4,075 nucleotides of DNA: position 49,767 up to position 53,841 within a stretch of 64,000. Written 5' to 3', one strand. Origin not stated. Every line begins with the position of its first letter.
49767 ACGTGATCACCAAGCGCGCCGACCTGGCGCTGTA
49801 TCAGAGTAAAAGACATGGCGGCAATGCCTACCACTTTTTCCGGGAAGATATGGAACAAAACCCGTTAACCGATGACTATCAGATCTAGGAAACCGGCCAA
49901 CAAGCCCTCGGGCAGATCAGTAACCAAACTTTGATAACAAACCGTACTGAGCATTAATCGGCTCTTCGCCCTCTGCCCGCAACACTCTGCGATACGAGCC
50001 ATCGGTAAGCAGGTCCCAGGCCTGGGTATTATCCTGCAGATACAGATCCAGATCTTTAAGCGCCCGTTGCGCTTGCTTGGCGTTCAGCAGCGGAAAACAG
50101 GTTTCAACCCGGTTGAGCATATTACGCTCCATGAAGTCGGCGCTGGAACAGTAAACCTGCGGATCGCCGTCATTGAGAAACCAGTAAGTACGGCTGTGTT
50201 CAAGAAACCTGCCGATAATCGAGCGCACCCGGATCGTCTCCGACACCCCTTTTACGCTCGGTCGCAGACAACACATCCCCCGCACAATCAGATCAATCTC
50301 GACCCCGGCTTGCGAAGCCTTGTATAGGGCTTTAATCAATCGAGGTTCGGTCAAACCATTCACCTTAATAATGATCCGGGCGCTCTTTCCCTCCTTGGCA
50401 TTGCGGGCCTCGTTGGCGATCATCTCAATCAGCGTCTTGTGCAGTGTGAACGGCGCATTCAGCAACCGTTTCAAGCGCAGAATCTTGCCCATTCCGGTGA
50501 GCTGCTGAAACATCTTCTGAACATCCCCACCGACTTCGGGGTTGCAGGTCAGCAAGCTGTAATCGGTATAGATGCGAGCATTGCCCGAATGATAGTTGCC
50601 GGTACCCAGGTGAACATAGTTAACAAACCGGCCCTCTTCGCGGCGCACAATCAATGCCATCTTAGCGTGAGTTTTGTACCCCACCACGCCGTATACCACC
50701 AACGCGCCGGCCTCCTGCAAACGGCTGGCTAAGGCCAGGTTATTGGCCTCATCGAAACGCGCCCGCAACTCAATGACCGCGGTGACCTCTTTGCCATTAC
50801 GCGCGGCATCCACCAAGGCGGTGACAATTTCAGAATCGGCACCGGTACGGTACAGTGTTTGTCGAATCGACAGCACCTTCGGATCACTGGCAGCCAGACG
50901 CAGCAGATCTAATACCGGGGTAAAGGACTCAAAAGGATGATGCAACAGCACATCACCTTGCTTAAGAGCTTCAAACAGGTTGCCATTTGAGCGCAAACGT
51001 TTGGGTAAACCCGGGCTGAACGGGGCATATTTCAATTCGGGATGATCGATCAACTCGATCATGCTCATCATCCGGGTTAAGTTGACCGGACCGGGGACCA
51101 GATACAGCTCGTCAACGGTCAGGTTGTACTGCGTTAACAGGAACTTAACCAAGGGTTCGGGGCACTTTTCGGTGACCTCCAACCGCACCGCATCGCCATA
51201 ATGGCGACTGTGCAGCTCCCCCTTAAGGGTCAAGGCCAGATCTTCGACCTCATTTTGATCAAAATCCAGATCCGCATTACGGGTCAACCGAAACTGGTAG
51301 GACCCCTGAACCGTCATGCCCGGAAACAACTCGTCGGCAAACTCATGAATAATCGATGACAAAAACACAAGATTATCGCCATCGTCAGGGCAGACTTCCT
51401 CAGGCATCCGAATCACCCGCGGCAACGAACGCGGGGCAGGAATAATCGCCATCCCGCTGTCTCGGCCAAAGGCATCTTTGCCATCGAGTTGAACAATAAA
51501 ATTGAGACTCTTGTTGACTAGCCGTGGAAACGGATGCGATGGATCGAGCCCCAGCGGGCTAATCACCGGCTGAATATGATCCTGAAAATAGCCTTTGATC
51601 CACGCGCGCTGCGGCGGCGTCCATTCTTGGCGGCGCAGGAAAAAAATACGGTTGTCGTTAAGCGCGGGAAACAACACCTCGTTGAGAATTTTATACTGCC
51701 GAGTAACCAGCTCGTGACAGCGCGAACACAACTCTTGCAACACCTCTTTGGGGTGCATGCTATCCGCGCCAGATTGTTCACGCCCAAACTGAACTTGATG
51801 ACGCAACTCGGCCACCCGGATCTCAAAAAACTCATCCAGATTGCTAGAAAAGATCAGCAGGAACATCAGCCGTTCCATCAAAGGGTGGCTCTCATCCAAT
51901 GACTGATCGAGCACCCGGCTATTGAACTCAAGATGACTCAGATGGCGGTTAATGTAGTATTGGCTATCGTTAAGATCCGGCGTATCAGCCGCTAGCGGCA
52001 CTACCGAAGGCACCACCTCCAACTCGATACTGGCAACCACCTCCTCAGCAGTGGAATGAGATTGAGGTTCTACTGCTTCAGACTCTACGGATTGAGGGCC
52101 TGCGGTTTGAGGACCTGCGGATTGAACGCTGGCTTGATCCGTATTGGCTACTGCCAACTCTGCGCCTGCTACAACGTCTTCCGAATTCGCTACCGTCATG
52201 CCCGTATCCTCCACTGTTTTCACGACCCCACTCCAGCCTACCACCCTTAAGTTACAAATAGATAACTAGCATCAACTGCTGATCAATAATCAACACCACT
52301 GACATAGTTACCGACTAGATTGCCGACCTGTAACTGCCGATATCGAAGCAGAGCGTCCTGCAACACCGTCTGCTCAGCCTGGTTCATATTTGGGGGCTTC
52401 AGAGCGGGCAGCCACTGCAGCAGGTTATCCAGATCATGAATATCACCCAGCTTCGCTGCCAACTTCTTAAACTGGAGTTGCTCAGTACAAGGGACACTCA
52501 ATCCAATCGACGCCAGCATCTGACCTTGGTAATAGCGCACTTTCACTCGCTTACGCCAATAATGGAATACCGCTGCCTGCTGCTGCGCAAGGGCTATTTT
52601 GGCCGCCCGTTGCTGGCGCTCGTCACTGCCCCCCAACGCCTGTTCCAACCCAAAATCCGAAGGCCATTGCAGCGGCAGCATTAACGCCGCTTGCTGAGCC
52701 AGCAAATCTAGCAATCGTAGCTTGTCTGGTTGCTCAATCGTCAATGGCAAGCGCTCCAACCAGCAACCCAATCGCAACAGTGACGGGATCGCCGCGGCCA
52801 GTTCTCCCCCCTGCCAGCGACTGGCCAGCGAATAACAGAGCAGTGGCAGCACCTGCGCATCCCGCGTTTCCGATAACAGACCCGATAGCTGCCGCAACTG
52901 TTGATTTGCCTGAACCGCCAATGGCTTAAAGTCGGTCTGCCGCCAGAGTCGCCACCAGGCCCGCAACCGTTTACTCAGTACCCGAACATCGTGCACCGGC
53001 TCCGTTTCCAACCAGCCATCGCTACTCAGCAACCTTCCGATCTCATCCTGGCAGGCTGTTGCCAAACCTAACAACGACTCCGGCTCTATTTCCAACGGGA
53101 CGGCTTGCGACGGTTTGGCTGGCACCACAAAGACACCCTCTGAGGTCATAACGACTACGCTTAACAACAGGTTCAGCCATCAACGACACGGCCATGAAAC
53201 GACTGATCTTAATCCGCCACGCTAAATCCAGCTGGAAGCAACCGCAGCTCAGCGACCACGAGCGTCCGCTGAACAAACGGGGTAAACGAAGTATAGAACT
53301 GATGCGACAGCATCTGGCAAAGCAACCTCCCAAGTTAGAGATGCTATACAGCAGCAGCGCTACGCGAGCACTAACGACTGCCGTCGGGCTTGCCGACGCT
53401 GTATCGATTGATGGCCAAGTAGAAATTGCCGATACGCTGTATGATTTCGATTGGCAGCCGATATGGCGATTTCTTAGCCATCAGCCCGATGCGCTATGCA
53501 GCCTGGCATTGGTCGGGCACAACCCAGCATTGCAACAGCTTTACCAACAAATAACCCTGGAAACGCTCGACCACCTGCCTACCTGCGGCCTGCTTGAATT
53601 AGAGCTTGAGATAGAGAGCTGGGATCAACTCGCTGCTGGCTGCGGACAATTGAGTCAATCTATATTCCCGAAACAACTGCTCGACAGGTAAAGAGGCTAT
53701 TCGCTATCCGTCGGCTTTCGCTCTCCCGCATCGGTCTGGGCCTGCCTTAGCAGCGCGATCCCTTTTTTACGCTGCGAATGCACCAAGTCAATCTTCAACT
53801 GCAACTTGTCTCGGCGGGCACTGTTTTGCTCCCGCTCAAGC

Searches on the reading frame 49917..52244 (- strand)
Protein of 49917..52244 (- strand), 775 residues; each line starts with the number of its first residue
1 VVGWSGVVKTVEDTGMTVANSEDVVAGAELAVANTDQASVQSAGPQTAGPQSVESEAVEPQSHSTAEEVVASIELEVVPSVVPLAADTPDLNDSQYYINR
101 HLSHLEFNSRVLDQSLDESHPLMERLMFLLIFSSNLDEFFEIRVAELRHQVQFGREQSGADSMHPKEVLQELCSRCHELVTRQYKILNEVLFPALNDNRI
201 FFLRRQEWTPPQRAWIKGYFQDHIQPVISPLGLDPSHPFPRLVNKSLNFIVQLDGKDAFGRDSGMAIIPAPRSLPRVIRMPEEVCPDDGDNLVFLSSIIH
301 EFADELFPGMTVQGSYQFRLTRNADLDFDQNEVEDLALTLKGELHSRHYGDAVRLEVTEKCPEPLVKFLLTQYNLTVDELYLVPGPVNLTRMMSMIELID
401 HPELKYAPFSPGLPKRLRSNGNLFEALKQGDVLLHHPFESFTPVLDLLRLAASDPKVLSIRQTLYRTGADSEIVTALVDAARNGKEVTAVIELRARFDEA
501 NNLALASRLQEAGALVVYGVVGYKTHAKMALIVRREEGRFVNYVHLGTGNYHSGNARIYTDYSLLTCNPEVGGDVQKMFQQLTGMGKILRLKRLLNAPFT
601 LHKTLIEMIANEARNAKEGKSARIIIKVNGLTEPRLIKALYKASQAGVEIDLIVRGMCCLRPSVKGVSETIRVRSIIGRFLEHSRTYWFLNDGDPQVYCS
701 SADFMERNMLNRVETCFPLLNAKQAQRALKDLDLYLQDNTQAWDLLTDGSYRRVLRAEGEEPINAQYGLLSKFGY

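Call 3: search_protein_families(library=pfam, proteins=[window:49917-52244:-])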
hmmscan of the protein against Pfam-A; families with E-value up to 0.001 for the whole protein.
window:49917-52244:- (775 aa): 5 families
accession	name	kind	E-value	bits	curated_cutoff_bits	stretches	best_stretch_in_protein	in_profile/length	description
PF17941.7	PP_kinase_C_1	-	2e-72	242.6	25.7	1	422-585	1-164/167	Polyphosphate kinase C-terminal domain 1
PF13090.12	PP_kinase_C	-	2.9e-64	216.1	25.8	1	594-766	1-172/172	Polyphosphate kinase C-terminal domain 2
PF02503.22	PP_kinase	-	1.2e-59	201.5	31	1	212-395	2-183/183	Polyphosphate kinase middle domain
PF13089.11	PP_kinase_N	-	1.5e-34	119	23.8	1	97-202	1-106/107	Polyphosphate kinase N-terminal domain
PF13091.12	PLDc_2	-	7.5e-09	36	27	1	469-582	21-131/132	PLD-like domain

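Call 4: search_protein_families(library=ncbifam, proteins=[window:49917-52244:-])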
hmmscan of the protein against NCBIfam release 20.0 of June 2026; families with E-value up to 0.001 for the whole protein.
window:49917-52244:- (775 aa): 12 families
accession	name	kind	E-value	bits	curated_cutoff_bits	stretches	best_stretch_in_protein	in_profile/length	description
NF003918.0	PRK05443.1-2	subfamily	0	1085.5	691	1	88-773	8-693/697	RNA degradosome polyphosphate kinase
TIGR03705.1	poly_P_kin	equivalog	2.9e-277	921.6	465.85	1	96-770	1-671/673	polyphosphate kinase 1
NF003921.0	PRK05443.2-2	subfamily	1.1e-252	840.5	701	1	88-771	14-692/707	RNA degradosome polyphosphate kinase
NF003920.0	PRK05443.2-1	equivalog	3.8e-227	756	935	1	90-770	5-686/719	RNA degradosome polyphosphate kinase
NF003919.0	PRK05443.1-4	equivalog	9e-216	718.5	908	1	90-766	21-698/730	RNA degradosome polyphosphate kinase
NF003922.0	PRK05443.2-3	equivalog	6.9e-209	695.5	981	1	85-769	41-724/735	RNA degradosome polyphosphate kinase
NF003924.0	PRK05443.3-2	equivalog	2.2e-190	634.5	1058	1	91-767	3-666/699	RNA degradosome polyphosphate kinase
NF003927.0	PRK05443.3-6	equivalog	4.6e-161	537.6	1042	1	92-766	2-672/717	RNA degradosome polyphosphate kinase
NF003917.0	PRK05443.1-1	subfamily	6.1e-155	517.4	470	1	93-766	3-672/689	RNA degradosome polyphosphate kinase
NF003923.0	PRK05443.3-1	equivalog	6.4e-149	497.4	1116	1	95-769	5-680/692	RNA degradosome polyphosphate kinase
NF003926.0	PRK05443.3-4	equivalog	3.3e-128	428.9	1391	1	97-766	4-664/675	RNA degradosome polyphosphate kinase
NF003925.0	PRK05443.3-3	equivalog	1.3e-122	410.3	707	1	93-740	8-651/688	RNA degradosome polyphosphate kinase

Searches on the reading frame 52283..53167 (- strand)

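Call 62: search_protein_families(library=pfam, max_evalue=0.00001, proteins=[window:52283-53167:-])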
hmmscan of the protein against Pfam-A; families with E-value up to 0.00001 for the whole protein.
window:52283-53167:- (294 aa): 1 family
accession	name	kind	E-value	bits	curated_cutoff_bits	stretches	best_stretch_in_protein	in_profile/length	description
PF05235.19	CHAD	-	8.3e-15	55.8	25.6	1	50-253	15-227/228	CHAD domain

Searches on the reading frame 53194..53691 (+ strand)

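Call 62: search_protein_families(library=pfam, max_evalue=0.00001, proteins=[window:53194-53691:+])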
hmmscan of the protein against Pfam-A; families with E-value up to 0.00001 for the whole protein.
window:53194-53691:+ (165 aa): 1 family
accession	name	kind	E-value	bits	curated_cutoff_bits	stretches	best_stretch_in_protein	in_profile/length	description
PF00300.27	His_Phos_1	-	1.4e-10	41.6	21.7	1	4-88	1-83/194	Histidine phosphatase superfamily (branch 1)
